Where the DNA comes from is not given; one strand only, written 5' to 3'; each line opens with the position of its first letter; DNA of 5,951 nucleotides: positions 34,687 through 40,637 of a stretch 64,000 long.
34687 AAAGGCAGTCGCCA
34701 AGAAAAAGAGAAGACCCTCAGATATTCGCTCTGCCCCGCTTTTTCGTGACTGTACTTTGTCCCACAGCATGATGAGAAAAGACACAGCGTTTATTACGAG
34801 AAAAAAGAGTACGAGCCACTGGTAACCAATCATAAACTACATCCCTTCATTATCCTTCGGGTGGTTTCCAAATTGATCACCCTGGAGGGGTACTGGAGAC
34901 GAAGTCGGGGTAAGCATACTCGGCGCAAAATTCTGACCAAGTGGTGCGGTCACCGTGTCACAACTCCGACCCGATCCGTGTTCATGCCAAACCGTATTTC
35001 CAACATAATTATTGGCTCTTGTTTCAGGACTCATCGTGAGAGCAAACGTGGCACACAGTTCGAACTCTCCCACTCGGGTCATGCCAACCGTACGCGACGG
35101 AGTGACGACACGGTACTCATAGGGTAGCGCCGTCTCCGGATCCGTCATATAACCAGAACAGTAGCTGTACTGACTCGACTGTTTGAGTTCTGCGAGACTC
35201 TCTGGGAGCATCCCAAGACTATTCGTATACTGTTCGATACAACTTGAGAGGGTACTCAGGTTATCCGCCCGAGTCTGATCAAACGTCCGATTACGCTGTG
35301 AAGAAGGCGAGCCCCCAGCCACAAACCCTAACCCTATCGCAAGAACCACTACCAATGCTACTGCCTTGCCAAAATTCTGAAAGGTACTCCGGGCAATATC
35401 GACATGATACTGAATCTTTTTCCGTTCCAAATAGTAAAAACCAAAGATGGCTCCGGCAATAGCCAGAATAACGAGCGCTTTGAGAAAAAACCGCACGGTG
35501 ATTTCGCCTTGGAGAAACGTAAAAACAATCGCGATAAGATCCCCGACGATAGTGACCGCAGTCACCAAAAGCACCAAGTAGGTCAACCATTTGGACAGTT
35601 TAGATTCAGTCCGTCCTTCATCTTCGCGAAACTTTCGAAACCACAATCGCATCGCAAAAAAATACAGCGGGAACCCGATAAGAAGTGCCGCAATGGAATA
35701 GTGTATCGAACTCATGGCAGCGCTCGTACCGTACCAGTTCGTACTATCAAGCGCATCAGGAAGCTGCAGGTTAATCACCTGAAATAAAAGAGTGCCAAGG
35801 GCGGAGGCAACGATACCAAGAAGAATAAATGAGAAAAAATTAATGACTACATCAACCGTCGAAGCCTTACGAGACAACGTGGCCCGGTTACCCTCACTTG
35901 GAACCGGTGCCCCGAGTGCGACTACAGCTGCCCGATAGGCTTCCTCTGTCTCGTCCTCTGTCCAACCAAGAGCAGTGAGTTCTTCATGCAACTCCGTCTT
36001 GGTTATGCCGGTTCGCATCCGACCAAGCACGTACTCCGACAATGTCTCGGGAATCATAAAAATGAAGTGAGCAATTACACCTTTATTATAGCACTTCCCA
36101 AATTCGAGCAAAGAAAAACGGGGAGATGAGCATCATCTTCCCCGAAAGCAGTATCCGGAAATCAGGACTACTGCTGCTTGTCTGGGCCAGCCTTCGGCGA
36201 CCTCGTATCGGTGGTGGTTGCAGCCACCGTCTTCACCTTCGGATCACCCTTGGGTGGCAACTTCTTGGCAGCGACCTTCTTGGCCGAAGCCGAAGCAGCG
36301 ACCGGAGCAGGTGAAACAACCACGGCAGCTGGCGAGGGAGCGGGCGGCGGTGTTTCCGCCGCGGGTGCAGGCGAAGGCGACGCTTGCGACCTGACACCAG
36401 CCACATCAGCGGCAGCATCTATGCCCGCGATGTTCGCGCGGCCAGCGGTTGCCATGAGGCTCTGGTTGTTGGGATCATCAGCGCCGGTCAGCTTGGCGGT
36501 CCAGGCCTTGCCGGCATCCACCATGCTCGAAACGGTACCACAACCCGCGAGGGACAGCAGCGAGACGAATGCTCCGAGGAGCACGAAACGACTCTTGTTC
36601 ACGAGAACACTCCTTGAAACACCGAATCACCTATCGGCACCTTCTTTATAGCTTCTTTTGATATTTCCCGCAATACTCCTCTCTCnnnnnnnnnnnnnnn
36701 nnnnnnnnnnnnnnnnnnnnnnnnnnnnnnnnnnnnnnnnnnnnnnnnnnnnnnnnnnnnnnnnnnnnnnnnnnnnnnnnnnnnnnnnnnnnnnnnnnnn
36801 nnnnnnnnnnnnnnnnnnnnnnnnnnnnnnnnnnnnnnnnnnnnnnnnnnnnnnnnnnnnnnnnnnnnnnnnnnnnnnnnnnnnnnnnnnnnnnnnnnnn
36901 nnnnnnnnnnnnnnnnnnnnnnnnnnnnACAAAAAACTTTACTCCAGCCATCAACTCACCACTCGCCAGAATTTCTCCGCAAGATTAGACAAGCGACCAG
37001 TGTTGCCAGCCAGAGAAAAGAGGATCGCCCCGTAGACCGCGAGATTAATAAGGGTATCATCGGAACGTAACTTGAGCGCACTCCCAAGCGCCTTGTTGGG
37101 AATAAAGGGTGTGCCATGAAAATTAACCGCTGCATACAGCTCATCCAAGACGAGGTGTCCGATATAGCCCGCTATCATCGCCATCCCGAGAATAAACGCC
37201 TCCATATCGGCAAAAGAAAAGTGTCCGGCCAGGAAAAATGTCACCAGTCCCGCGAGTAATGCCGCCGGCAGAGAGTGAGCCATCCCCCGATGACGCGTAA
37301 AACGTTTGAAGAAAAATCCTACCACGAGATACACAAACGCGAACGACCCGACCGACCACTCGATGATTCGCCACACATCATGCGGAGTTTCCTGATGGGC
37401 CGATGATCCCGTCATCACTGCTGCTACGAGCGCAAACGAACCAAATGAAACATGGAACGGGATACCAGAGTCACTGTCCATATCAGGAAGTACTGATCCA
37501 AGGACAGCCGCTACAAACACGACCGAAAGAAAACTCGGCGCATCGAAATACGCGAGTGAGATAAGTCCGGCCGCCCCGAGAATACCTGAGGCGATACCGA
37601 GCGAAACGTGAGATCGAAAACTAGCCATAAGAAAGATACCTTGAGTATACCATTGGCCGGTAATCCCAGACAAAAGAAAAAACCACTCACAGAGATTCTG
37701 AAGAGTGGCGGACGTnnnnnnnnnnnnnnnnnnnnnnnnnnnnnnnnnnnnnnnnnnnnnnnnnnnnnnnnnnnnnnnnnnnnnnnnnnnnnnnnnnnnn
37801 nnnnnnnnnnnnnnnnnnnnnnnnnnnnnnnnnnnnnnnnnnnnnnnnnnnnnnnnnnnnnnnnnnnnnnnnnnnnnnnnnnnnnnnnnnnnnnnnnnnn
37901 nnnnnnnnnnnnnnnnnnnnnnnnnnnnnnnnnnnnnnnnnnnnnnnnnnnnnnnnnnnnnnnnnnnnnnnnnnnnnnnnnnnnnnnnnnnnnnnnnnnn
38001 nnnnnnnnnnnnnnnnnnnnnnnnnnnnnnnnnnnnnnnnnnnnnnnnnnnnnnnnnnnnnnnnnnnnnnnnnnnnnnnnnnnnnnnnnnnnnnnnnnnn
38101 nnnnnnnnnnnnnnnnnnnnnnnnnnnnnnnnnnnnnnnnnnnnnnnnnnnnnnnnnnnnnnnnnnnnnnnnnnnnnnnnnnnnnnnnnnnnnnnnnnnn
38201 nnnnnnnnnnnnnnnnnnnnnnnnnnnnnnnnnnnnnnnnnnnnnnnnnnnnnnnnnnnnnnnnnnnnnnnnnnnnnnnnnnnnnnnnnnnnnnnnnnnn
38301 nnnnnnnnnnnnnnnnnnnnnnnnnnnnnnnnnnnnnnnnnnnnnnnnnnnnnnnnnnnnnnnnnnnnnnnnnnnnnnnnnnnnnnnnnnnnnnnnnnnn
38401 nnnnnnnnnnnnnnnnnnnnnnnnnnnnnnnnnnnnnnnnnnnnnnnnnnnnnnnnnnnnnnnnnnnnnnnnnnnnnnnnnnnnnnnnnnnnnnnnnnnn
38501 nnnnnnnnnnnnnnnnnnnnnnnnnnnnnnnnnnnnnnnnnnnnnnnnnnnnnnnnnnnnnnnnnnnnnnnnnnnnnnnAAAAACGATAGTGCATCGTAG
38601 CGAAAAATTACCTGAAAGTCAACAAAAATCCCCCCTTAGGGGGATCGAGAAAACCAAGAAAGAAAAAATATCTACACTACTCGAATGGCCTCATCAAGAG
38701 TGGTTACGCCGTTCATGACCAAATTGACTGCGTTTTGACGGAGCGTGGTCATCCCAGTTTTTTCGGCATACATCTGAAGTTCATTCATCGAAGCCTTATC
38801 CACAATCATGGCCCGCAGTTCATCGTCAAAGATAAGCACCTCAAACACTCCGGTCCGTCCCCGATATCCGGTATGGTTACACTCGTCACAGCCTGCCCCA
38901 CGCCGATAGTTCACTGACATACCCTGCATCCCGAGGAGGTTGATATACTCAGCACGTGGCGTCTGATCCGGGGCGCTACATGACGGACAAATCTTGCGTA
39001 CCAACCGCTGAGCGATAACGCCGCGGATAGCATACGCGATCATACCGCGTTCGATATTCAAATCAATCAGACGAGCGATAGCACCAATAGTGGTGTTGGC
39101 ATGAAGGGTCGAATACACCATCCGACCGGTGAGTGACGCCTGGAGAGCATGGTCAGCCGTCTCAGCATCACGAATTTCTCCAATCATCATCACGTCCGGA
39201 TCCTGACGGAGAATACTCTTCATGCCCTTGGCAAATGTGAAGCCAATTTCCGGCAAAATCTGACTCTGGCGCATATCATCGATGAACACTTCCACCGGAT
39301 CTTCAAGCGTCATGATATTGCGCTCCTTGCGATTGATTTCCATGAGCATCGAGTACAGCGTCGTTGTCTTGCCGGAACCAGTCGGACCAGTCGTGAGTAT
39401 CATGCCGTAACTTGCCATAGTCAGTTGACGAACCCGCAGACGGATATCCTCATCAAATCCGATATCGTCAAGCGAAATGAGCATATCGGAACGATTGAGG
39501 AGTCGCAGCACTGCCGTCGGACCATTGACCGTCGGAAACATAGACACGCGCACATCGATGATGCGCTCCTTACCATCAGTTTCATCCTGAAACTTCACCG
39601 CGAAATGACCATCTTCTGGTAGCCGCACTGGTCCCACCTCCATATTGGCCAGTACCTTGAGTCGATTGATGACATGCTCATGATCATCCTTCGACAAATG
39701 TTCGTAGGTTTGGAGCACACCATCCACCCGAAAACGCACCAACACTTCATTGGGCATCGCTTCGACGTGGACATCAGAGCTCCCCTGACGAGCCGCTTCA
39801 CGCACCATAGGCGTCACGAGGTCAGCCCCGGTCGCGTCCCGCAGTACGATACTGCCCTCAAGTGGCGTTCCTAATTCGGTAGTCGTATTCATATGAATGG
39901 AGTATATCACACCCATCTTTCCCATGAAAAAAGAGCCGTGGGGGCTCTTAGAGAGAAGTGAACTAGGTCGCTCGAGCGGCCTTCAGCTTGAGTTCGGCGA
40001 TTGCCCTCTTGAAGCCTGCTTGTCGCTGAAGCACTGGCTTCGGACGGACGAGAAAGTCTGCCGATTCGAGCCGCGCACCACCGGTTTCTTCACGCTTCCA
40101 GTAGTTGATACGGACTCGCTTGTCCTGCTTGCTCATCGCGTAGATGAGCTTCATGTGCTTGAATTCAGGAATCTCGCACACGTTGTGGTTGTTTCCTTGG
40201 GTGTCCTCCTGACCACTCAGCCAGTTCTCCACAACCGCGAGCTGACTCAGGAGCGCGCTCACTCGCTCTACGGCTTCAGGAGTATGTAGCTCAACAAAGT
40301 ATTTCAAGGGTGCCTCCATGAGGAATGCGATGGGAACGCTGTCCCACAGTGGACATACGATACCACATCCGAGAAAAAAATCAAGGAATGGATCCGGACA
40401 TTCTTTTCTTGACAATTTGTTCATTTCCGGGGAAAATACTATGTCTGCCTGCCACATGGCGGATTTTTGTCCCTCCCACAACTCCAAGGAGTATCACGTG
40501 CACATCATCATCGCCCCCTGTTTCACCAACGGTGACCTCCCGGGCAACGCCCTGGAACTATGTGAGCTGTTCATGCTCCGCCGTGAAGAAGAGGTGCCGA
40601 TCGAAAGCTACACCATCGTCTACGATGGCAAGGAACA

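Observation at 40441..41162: Two paralogous genes of an unrecognised family, each in its own high-GC island and each closed by a strong terminator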

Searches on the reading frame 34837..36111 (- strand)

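Call 20: search_protein_families(library=pfam, proteins=[window:34837-36111:-], max_evalue=0.001)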
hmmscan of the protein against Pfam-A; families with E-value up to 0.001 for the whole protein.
window:34837-36111:- (424 aa): 1 family
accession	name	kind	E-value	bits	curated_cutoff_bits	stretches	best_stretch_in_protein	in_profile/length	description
PF18920.5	DUF5671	-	2e-23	83.2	28.4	1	90-224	4-130/132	Domain of unknown function (DUF5671)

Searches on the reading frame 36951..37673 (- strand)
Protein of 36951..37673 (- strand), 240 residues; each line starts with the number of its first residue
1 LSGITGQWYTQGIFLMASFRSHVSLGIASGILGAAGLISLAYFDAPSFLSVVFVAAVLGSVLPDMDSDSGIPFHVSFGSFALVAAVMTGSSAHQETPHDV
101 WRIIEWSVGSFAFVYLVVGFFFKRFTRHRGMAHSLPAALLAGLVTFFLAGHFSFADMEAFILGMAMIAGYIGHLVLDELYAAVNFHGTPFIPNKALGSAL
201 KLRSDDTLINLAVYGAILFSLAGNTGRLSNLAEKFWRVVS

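Call 20: search_protein_families(library=pfam, proteins=[window:36951-37673:-], max_evalue=0.001)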
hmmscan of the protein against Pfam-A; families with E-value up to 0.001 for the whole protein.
window:36951-37673:- (240 aa): 1 family
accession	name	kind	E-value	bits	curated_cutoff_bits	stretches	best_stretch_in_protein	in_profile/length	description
PF04307.19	YdjM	-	5.2e-13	49.3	29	1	16-210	1-139/176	YdjM inner membrane protein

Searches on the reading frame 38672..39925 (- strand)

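Call 20: search_protein_families(library=pfam, proteins=[window:38672-39925:-], max_evalue=0.001)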
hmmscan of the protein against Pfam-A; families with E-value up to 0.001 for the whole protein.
window:38672-39925:- (417 aa): 2 families
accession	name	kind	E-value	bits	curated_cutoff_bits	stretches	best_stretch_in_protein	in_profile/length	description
PF00437.27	T2SSE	-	7.2e-113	377.4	24.9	1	35-415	10-370/370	Type II/IV secretion system protein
PF25199.1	nSTAND_NTPase5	-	0.00085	19.6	34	0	170-216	38-85/145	Novel STAND NTPase 5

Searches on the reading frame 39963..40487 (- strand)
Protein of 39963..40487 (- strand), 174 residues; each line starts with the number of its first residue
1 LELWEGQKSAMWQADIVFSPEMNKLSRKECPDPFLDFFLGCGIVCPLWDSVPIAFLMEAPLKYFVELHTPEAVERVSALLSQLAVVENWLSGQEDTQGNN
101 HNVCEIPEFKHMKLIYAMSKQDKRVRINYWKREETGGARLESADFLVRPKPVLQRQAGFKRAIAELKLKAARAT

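Call 20: search_protein_families(library=pfam, proteins=[window:39963-40487:-], max_evalue=0.001)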
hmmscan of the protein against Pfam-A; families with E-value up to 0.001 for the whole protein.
window:39963-40487:- (174 aa): 0 families
